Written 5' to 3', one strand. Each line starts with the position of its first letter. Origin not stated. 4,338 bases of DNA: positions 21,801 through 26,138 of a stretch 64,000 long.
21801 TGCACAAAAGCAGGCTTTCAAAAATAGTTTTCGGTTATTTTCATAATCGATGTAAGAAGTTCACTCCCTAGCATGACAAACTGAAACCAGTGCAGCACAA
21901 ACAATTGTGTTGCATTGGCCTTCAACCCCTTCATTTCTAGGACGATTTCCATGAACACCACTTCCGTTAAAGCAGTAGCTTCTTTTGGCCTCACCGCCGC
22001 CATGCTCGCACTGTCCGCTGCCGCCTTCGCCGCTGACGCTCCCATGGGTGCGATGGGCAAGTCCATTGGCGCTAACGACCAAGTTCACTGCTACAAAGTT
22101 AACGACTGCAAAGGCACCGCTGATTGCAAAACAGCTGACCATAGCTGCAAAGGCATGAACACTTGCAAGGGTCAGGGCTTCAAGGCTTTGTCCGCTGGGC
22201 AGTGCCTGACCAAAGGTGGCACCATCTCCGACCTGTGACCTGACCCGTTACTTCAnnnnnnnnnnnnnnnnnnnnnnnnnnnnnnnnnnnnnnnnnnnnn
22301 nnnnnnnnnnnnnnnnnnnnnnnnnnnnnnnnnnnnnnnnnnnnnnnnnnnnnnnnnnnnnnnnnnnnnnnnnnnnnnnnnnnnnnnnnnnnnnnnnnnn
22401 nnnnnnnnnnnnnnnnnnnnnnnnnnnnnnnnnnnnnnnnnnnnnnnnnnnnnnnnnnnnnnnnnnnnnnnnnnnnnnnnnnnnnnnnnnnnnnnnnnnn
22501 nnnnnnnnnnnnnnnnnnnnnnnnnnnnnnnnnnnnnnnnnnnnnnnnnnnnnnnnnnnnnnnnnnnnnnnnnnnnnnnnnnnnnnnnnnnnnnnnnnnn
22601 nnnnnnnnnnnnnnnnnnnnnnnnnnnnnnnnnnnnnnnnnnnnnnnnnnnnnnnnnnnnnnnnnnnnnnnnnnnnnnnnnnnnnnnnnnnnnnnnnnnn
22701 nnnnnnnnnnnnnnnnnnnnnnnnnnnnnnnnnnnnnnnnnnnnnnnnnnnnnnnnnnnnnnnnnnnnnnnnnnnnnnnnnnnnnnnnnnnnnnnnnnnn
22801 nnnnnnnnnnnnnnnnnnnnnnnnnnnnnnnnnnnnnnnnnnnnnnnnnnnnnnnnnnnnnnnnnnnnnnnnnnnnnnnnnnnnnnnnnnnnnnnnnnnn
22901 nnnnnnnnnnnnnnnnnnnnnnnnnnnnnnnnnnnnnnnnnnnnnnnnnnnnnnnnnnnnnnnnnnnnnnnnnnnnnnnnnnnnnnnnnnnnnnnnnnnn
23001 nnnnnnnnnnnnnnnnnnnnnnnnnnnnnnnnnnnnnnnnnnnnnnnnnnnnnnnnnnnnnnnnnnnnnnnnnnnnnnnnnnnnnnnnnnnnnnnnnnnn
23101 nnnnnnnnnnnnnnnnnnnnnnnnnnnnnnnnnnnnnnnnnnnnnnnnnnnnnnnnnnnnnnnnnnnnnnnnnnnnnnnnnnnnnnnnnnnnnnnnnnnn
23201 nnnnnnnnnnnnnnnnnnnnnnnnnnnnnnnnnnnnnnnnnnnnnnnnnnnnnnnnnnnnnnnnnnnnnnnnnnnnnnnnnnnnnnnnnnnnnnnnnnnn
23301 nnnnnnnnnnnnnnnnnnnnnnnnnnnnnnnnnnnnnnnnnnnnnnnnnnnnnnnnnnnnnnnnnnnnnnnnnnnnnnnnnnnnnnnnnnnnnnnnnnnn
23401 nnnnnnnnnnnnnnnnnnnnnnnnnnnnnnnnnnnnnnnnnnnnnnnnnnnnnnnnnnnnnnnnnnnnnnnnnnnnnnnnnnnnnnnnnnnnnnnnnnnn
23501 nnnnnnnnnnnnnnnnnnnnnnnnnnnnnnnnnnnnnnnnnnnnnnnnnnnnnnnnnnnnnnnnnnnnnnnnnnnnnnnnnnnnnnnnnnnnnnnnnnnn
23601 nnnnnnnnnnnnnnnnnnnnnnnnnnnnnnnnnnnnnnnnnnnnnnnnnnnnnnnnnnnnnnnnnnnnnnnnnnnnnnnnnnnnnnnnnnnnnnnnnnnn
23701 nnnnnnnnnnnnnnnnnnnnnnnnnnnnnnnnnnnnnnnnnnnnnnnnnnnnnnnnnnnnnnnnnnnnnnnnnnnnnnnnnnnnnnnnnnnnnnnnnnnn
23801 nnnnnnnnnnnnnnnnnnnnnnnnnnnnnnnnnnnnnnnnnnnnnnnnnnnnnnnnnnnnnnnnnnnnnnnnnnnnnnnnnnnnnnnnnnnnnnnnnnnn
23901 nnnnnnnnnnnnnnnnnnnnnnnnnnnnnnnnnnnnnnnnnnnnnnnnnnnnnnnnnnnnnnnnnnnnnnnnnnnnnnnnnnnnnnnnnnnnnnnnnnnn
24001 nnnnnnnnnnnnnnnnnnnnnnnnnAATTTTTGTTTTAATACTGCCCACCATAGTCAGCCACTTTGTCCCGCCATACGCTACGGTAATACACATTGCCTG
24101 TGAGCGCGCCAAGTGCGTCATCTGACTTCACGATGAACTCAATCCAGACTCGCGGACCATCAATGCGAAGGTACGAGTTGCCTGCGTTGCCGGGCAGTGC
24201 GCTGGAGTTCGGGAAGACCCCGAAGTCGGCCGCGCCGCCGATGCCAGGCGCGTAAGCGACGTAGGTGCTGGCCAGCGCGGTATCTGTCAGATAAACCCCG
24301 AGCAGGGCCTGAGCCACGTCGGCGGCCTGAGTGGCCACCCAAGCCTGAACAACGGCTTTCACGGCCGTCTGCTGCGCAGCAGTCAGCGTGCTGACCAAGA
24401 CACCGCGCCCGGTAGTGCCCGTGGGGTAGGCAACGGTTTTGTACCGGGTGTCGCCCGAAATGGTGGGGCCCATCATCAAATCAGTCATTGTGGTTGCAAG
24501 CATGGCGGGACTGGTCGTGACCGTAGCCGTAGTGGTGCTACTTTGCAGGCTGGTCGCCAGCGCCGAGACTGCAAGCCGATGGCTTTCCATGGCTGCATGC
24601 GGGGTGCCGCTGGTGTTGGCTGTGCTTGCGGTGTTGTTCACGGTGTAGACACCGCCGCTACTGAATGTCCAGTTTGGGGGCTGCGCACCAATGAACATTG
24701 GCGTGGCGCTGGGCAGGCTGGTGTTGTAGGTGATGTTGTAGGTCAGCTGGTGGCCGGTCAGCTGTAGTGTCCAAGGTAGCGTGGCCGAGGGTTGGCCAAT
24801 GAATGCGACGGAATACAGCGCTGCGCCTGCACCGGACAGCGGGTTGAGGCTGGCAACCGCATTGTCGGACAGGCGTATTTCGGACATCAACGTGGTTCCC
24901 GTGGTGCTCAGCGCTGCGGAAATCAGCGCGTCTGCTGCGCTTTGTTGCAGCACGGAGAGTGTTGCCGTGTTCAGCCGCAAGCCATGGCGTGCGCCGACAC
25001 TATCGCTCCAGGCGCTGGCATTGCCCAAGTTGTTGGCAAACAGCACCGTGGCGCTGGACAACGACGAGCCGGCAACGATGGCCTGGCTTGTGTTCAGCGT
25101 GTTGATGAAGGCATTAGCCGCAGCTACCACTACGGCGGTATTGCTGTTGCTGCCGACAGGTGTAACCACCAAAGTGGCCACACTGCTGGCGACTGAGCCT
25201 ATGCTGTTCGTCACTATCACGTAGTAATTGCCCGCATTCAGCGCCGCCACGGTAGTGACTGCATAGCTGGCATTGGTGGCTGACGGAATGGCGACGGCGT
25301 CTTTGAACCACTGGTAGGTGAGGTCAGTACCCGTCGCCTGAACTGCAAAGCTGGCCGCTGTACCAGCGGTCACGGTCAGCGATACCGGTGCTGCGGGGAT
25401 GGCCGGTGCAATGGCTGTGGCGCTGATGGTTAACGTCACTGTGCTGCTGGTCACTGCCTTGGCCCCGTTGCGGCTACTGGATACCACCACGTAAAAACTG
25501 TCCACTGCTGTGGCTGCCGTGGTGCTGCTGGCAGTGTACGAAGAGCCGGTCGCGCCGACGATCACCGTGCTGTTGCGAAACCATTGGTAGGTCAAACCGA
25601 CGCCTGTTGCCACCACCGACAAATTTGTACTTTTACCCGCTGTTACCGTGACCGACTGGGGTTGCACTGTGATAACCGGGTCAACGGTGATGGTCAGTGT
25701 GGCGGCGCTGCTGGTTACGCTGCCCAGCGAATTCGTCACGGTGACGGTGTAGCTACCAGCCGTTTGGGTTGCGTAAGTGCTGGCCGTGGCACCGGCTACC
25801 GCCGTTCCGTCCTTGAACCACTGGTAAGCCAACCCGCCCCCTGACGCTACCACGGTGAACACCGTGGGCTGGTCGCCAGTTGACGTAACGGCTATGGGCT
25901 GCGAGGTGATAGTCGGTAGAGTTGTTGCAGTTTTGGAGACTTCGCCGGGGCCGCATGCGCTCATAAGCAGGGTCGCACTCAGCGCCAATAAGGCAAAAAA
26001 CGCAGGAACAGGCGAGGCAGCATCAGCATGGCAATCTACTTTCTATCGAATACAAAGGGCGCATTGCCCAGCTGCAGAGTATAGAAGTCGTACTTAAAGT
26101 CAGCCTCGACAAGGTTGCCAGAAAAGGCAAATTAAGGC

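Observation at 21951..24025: Second MNIO locus with a 6-Cys 'C-K-G' repeat precursor, a single fused DUF692-DUF2063 protein, and no DoxX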

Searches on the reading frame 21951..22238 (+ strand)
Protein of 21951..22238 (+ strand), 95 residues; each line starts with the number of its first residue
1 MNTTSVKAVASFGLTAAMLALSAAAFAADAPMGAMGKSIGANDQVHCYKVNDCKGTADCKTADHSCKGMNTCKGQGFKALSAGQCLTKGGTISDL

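Call 4: search_protein_families(library=pfam, proteins=[window:21951-22238:+], max_evalue=0.01)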
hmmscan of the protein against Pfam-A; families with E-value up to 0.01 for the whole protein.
window:21951-22238:+ (95 aa): 1 family
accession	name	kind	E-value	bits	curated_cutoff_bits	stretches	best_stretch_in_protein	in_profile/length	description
PF08175.17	SspO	-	0.0092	16.4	23.7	0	60-78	3-21/48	Small acid-soluble spore protein O family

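Call 5: search_protein_families(library=ncbifam, proteins=[window:21951-22238:+], max_evalue=0.01)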
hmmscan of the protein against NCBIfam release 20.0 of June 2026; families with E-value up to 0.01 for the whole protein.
window:21951-22238:+ (95 aa): 1 family
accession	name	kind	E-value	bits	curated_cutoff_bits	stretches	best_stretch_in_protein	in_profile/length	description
NF050166.1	Cu_RiPP_BufA2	equivalog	4.9e-28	97.1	60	1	11-92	3-78/79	BufA2 family periplasmic bufferin-type metallophore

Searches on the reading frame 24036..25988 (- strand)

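Call 4: search_protein_families(library=pfam, proteins=[window:24036-25988:-], max_evalue=0.01)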
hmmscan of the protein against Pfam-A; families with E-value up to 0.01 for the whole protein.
window:24036-25988:- (650 aa): 7 families
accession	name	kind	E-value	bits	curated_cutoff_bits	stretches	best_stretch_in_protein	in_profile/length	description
PF12006.13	DUF3500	-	2.4e-32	113.1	27.2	1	282-647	3-296/297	Protein of unknown function (DUF3500)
PF13927.12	Ig_3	-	3.1e-14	53.6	30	1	104-149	2-48/78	Immunoglobulin domain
PF07679.22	I-set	-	8.5e-13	48.6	23.7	1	196-270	2-86/90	Immunoglobulin I-set domain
PF13895.12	Ig_2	-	1.4e-09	38.5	27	1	218-275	23-79/79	Immunoglobulin domain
PF19081.6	Ig_7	-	4.8e-09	36.8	27.3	2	198-275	1-82/84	Ig-like domain CHU_C associated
PF06832.18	BiPBP_C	-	0.00063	20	26.8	0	40-92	31-86/90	Penicillin-Binding Protein C-terminus Family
PF09926.15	DUF2158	-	0.0018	18.4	22.3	0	204-231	15-37/50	Uncharacterized small protein (DUF2158)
